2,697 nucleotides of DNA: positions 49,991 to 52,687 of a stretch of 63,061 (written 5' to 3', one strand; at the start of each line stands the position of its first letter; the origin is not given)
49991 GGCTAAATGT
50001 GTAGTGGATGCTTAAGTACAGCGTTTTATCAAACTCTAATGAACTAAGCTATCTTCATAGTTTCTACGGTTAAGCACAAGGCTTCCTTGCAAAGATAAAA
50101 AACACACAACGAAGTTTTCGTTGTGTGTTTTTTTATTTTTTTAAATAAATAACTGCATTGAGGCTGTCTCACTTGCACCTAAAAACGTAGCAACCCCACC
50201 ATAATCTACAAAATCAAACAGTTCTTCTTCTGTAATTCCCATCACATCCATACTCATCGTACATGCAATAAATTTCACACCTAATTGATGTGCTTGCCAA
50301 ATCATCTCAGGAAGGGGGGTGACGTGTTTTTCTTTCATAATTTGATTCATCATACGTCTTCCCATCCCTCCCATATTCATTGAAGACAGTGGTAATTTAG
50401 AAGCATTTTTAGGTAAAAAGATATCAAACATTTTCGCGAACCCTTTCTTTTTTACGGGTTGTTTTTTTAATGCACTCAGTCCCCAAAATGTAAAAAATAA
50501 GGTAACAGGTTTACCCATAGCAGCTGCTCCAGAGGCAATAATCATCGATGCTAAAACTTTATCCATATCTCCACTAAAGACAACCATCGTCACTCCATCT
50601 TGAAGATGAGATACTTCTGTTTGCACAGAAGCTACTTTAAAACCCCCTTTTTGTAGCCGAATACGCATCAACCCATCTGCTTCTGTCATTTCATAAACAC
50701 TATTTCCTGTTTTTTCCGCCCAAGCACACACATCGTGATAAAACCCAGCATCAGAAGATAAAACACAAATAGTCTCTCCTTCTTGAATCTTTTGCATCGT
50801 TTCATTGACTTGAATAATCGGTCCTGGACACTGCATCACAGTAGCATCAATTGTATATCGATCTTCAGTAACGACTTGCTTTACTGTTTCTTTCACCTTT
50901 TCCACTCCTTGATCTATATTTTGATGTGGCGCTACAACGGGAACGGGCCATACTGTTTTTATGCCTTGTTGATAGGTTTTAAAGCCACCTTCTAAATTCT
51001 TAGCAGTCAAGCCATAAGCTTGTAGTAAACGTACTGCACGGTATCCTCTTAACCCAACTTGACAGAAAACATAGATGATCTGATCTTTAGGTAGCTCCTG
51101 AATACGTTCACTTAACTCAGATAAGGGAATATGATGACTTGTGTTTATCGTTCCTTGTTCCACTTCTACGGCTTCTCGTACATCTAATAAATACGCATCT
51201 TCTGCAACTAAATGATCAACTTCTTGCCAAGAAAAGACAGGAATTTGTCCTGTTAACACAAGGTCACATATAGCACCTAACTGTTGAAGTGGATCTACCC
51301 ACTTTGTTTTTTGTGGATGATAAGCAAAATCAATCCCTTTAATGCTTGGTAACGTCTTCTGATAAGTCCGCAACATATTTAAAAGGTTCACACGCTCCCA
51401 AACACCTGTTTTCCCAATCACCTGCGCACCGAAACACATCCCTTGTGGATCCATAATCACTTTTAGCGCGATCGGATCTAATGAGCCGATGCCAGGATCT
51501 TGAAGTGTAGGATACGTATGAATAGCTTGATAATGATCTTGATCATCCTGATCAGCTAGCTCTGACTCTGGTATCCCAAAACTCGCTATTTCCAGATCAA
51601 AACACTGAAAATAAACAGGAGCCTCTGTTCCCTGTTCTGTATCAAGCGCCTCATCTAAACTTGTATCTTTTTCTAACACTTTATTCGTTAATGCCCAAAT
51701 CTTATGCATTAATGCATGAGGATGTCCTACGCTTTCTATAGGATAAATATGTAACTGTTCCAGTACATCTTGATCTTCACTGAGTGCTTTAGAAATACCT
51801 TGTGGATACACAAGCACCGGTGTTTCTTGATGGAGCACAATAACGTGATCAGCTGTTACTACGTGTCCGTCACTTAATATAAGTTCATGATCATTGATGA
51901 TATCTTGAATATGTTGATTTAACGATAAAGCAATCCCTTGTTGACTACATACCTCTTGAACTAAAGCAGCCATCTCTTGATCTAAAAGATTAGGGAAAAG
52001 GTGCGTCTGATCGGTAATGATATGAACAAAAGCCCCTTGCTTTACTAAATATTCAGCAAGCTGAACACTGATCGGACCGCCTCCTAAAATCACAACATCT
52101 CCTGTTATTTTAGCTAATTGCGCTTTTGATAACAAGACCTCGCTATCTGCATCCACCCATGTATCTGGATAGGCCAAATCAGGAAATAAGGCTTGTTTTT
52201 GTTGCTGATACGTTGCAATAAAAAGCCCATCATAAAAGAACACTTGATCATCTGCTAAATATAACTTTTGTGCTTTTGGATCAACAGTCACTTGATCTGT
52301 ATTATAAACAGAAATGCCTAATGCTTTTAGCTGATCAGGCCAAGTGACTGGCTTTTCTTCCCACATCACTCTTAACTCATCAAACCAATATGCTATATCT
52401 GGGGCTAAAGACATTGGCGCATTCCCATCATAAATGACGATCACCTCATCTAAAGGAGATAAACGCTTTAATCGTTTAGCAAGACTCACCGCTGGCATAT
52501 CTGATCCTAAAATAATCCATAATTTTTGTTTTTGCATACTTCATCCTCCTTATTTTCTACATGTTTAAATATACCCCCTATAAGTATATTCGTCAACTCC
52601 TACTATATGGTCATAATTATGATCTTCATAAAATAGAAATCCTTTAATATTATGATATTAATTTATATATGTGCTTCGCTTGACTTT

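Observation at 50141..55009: Divergent persulfide/reactive-sulfur locus whose largest protein fuses a CstA-like Rhd-TusA-DsrE relay to an apparently dead CoADR-like domain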

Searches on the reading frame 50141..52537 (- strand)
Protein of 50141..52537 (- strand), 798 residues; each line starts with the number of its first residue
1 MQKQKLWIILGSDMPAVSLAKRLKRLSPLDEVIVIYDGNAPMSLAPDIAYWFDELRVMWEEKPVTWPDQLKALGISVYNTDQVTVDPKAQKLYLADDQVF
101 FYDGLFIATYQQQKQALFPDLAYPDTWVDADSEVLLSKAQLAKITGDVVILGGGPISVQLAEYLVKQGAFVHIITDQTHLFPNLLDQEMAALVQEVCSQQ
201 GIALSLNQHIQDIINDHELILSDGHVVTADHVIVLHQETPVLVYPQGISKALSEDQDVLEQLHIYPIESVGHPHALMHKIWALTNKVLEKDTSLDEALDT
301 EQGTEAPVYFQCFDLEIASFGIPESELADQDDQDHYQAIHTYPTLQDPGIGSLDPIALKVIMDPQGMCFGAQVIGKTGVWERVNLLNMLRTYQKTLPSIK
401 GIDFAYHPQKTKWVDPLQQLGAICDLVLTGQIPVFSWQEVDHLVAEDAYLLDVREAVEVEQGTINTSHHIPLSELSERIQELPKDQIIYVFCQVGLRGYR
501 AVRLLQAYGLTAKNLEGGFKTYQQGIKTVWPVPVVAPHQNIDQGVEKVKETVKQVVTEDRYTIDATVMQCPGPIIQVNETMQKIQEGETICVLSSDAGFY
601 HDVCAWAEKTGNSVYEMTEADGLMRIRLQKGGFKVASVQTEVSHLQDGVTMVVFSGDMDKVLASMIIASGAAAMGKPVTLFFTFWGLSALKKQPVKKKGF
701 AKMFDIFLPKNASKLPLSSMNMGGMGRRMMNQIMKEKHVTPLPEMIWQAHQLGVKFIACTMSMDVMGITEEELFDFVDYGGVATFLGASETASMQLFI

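Call 4: search_protein_families(library=pfam, proteins=[window:50141-52537:-], max_evalue=0.1)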
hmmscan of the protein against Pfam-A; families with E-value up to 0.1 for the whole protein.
window:50141-52537:- (798 aa): 7 families
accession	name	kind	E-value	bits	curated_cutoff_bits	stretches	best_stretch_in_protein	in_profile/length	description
PF13686.11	DrsE_2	-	1.2e-49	168.7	25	1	649-797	5-156/156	DsrE/DsrF/DrsH-like family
PF01206.22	TusA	-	1.4e-18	67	28.6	1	561-630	1-70/70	Sulfurtransferase TusA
PF07992.20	Pyr_redox_2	-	2.2e-18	67.2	26.1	1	8-234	4-233/291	Pyridine nucleotide-disulphide oxidoreductase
PF00581.25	Rhodanese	-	6.9e-14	52.6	22.2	1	438-523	3-100/102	Rhodanese-like domain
PF00070.33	Pyr_redox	-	3.2e-12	47.2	22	1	148-216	2-69/82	Pyridine nucleotide-disulphide oxidoreductase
PF02635.20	DsrE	-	3.7e-07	30.7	22.7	1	662-787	18-99/116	DsrE/DsrF-like family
PF02852.28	Pyr_redox_dim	-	0.003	18.2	25.3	0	313-409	7-101/110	Pyridine nucleotide-disulphide oxidoreductase, dimerisation domain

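Call 7: search_protein_families(library=ncbifam, proteins=[window:50141-52537:-], max_evalue=0.001)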
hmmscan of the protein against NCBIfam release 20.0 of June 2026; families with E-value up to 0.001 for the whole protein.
window:50141-52537:- (798 aa): 39 families (the best 25 are shown)
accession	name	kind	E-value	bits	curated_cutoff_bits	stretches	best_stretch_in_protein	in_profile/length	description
TIGR03385.1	CoA_CoA_reduc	equivalog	2.9e-24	85.6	578.8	2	8-234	3-239/439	CoA-disulfide reductase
NF007123.0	PRK09564.1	equivalog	1.5e-20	73.4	458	2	8-235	4-241/444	CoA-disulfide reductase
NF047629.1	SulfCarrDsrE2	equivalog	6.6e-19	68.6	210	1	649-798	6-159/159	sulfur carrier protein DsrE2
NF010037.0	PRK13512.1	equivalog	3.4e-12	46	394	2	146-233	149-234/438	CoA-disulfide reductase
NF003437.0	PRK04965.1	equivalog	3.5e-12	46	392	1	9-234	7-233/378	NADH:flavorubredoxin reductase NorW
NF006444.0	PRK08762.1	equivalog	5.8e-10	38.4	449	1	432-525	14-110/387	molybdopterin-synthase adenylyltransferase MoeB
NF045765.1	PhenlGlyoxDHPadH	equivalog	2.6e-09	36.5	475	1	81-248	79-249/416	NADH-dependent phenylglyoxylate dehydrogenase subunit epsilon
NF005646.0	PRK07411.1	equivalog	5.3e-09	35.7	633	1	444-527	296-384/390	molybdopterin-synthase adenylyltransferase MoeB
TIGR02374.1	nitri_red_nirB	equivalog_domain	1.5e-08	33.6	578.35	1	74-234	68-234/794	nitrite reductase large subunit NirB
NF040477.1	chlor_oxi_RclA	equivalog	2e-08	33.3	740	1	97-235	115-249/441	reactive chlorine resistance oxidoreductase RclA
TIGR02053.1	MerA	equivalog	4.3e-08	32.6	454.45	1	71-234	99-262/465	mercury(II) reductase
NF004945.0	PRK06292.2-3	equivalog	4.6e-08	32.4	494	1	69-225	100-251/457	dihydrolipoyl dehydrogenase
NF004991.0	PRK06370.1-3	subfamily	6.4e-08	31.6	620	1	141-218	198-274/509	FAD-containing oxidoreductase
TIGR01350.1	lipoamide_DH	equivalog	7.1e-08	31.6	408.8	1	81-221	117-245/461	dihydrolipoyl dehydrogenase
NF042949.2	3PPDioc_HcaD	equivalog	2e-07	30.1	450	1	72-233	68-233/386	3-phenylpropionate/cinnamic acid dioxygenase ferredoxin--NAD(+) reductase subunit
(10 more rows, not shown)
